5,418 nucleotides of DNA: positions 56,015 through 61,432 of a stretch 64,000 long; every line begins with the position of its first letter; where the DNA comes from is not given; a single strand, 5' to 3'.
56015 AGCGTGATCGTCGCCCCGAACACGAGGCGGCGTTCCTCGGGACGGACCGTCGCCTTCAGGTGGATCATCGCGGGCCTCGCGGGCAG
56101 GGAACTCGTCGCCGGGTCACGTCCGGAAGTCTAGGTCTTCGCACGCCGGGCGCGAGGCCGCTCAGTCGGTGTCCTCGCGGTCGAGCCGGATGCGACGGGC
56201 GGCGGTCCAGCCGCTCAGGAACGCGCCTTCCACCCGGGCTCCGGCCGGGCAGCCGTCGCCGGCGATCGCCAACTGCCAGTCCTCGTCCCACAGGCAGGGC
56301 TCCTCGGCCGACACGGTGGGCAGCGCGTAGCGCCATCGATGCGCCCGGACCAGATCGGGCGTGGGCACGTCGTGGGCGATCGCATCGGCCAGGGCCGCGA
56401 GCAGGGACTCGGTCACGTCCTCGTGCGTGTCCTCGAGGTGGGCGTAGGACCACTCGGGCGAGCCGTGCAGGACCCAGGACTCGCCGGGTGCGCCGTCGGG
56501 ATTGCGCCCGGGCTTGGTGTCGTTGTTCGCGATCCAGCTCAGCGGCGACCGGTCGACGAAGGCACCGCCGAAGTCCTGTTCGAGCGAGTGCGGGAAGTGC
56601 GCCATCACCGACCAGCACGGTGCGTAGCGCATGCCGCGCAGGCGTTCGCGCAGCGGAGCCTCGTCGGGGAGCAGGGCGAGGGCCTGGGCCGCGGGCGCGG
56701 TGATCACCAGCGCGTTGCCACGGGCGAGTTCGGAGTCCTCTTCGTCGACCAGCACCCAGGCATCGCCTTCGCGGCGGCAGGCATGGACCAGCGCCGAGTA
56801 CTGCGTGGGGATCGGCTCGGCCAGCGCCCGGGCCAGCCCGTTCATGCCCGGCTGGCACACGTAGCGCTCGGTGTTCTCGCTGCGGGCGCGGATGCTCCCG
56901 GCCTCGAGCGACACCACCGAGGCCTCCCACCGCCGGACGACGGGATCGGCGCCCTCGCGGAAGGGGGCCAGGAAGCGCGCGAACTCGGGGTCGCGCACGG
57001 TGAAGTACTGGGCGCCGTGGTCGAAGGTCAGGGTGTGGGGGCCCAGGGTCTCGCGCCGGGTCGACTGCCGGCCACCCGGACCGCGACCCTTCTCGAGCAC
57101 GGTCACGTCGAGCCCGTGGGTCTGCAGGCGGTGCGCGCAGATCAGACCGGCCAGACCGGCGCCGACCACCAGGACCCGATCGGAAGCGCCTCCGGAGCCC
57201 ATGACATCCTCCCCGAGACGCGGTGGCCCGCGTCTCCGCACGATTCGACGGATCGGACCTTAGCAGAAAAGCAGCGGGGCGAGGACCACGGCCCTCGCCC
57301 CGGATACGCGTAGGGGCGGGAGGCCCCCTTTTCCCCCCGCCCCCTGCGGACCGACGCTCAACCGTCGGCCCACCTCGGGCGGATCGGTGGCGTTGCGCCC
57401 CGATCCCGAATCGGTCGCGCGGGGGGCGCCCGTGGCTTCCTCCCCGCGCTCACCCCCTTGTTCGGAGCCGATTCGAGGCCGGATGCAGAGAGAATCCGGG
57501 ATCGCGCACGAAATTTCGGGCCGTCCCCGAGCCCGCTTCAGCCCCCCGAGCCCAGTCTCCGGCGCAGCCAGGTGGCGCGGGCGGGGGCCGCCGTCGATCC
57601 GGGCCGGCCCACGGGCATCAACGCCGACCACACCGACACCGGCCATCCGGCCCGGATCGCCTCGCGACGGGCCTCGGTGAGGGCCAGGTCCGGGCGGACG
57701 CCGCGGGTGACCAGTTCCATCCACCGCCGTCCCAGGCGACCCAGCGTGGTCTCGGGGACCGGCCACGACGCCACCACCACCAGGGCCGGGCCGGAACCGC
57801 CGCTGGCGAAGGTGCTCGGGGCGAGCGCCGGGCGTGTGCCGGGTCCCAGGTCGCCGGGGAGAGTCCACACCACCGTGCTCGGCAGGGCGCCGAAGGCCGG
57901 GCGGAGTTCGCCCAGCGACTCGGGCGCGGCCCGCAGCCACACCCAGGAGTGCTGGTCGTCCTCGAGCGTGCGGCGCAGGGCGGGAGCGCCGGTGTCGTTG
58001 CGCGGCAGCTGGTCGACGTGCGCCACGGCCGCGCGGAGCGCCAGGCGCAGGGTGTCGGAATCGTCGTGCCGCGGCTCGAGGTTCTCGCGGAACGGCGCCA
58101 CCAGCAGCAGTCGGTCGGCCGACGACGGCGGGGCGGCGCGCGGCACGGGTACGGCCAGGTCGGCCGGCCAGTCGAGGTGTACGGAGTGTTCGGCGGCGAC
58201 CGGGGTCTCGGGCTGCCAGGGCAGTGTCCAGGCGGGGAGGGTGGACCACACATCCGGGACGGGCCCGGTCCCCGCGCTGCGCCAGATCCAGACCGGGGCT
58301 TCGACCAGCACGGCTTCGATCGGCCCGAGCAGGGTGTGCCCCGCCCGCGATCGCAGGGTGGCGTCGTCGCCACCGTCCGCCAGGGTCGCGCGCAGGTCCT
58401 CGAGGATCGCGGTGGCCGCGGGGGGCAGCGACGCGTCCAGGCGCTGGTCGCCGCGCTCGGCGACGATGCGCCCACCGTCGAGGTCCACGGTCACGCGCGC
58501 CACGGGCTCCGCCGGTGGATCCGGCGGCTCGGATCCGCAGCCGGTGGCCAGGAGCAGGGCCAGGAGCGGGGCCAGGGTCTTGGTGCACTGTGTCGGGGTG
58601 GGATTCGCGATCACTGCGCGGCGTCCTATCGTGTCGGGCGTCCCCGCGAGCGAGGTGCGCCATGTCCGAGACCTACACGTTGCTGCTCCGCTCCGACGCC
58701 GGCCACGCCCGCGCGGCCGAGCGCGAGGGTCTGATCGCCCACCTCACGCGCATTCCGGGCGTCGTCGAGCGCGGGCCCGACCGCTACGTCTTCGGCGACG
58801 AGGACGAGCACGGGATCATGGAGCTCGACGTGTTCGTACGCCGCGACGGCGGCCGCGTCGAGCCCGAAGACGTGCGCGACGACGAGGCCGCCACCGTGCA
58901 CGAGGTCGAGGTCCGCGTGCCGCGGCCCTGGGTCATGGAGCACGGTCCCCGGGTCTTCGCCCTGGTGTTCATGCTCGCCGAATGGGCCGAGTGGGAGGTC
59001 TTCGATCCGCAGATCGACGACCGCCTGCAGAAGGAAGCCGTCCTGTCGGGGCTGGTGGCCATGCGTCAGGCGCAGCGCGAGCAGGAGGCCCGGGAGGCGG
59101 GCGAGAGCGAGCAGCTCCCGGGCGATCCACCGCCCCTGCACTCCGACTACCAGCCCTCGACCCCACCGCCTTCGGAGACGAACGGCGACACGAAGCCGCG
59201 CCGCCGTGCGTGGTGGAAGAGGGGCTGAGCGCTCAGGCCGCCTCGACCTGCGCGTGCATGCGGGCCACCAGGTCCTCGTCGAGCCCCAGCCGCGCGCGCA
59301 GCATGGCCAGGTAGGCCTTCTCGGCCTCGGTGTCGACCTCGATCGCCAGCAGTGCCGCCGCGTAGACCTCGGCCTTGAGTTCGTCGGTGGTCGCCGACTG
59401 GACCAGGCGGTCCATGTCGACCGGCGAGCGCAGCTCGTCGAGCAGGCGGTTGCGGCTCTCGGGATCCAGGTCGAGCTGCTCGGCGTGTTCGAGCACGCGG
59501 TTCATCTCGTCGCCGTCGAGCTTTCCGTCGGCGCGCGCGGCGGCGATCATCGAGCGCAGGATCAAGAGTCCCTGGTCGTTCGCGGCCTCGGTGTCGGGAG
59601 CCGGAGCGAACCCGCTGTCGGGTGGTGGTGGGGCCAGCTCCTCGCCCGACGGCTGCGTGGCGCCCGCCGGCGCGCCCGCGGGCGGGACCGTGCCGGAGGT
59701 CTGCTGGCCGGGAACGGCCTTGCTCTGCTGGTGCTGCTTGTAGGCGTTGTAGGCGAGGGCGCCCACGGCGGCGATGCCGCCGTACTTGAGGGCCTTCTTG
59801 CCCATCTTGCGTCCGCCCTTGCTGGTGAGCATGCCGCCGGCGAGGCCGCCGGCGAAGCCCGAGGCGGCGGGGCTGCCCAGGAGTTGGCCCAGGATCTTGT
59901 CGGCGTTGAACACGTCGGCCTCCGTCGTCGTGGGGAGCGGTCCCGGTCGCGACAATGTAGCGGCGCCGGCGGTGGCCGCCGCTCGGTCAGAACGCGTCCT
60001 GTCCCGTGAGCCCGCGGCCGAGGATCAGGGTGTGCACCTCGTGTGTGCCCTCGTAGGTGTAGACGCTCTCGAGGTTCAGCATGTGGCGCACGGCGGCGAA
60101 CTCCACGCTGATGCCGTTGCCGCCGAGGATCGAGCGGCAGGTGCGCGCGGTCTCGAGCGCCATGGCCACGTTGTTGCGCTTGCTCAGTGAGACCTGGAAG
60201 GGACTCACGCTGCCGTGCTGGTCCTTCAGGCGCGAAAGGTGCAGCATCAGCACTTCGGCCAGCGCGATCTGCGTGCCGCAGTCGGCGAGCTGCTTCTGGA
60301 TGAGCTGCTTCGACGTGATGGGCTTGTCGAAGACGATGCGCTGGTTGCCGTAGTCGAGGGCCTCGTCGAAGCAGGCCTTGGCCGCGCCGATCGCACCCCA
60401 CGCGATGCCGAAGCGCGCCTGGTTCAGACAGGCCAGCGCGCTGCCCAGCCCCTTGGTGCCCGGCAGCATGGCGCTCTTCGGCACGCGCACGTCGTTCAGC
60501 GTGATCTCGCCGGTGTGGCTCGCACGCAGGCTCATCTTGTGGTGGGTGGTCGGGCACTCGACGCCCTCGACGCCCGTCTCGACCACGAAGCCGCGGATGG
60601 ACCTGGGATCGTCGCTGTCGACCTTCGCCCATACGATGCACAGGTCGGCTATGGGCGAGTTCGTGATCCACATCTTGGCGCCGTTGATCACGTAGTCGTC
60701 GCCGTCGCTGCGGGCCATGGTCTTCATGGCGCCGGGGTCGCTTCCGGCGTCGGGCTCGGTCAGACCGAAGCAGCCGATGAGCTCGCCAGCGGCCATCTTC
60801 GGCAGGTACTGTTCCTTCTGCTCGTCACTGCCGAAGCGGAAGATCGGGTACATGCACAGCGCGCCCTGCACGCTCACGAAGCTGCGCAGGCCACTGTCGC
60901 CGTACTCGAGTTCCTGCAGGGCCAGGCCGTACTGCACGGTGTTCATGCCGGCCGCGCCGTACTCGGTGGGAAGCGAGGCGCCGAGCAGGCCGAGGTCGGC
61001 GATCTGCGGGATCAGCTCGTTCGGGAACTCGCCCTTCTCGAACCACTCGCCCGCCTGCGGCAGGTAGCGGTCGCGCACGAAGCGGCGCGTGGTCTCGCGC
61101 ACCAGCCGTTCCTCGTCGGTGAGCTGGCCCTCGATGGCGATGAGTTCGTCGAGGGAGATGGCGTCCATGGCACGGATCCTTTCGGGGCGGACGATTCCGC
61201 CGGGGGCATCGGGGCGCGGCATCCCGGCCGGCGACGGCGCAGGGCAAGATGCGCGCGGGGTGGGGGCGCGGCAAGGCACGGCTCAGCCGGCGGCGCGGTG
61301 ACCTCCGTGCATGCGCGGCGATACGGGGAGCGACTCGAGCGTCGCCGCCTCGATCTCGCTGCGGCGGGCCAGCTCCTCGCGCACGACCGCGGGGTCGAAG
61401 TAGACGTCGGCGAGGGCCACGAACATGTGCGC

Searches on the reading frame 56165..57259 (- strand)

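Call 15: search_protein_families(library=pfam, proteins=[window:56165-57259:-], max_evalue=0.001)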
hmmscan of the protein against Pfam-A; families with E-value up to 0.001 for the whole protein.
window:56165-57259:- (365 aa): 9 families
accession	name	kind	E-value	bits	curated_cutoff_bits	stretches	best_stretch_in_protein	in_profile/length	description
PF01593.30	Amino_oxidase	-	1e-21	78.2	19.8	2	130-357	193-442/443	Flavin containing amine oxidoreductase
PF13450.12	NAD_binding_8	-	2.3e-17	63.4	21.9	1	31-98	1-66/68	NAD(P)-binding Rossmann-like domain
PF01266.30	DAO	-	9.9e-09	35.6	27.9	1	28-68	1-41/353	FAD dependent oxidoreductase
PF00890.30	FAD_binding_2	-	2.7e-08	33.9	20.4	1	29-63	2-36/414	FAD binding domain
PF01494.25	FAD_binding_3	-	1.1e-05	25.2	22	1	29-60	4-35/349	FAD binding domain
PF07992.20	Pyr_redox_2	-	3.7e-05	23.7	26.1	1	28-60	2-35/291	Pyridine nucleotide-disulphide oxidoreductase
PF03486.20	HI0933_like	-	5.7e-05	23.1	50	1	28-62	2-36/244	HI0933-like protein Rossmann domain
PF05834.18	Lycopene_cycl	-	0.0005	19.7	23.4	1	29-61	2-36/380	Lycopene cyclase protein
PF13738.12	Pyr_redox_3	-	0.00082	19.1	30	0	30-59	1-31/305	Pyridine nucleotide-disulphide oxidoreductase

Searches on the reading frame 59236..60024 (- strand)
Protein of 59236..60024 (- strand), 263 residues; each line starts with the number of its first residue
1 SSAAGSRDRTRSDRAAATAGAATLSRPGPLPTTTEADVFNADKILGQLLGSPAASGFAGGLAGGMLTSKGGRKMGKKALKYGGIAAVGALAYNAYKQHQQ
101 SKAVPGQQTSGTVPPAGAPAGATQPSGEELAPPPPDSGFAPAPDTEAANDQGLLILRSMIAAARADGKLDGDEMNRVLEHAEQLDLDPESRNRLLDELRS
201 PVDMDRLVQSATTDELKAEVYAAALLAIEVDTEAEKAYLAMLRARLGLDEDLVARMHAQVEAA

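Call 15: search_protein_families(library=pfam, proteins=[window:59236-60024:-], max_evalue=0.001)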
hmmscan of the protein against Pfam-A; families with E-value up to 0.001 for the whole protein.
window:59236-60024:- (263 aa): 2 families
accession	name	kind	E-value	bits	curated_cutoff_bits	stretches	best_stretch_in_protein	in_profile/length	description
PF04391.17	DUF533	-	3.1e-54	183.7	29.6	1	55-260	5-178/178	Protein of unknown function (DUF533)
PF05099.18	TerB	-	0.00056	20.6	24.4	1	148-194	70-116/118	Tellurite resistance protein TerB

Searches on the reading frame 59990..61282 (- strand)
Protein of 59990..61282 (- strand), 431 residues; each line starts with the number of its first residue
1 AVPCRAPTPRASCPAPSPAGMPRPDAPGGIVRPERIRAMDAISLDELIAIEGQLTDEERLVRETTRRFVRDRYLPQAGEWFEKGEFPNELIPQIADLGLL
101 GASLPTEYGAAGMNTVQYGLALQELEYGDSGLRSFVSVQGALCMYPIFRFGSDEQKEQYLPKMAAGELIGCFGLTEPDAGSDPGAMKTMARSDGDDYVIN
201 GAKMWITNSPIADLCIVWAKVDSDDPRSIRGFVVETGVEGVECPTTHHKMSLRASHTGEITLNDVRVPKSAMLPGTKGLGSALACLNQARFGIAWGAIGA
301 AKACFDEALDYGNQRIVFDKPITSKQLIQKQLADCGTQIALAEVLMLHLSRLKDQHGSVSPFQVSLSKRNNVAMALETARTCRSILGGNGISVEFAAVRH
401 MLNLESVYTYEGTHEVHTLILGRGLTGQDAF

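Call 15: search_protein_families(library=pfam, proteins=[window:59990-61282:-], max_evalue=0.001)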
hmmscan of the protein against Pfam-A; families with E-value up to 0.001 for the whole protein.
window:59990-61282:- (431 aa): 4 families
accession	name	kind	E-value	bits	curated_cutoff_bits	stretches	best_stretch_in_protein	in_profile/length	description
PF02771.21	Acyl-CoA_dh_N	-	1.1e-37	129.3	22.9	1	55-167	1-113/113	Acyl-CoA dehydrogenase, N-terminal domain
PF00441.29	Acyl-CoA_dh_1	-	3.3e-28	99.2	22.4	1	277-425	2-149/150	Acyl-CoA dehydrogenase, C-terminal domain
PF02770.24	Acyl-CoA_dh_M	-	2.3e-25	89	33.3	1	171-265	1-97/97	Acyl-CoA dehydrogenase, middle domain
PF08028.16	Acyl-CoA_dh_2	-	2.1e-07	31.7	22.7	1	292-383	2-95/134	Acyl-CoA dehydrogenase, C-terminal domain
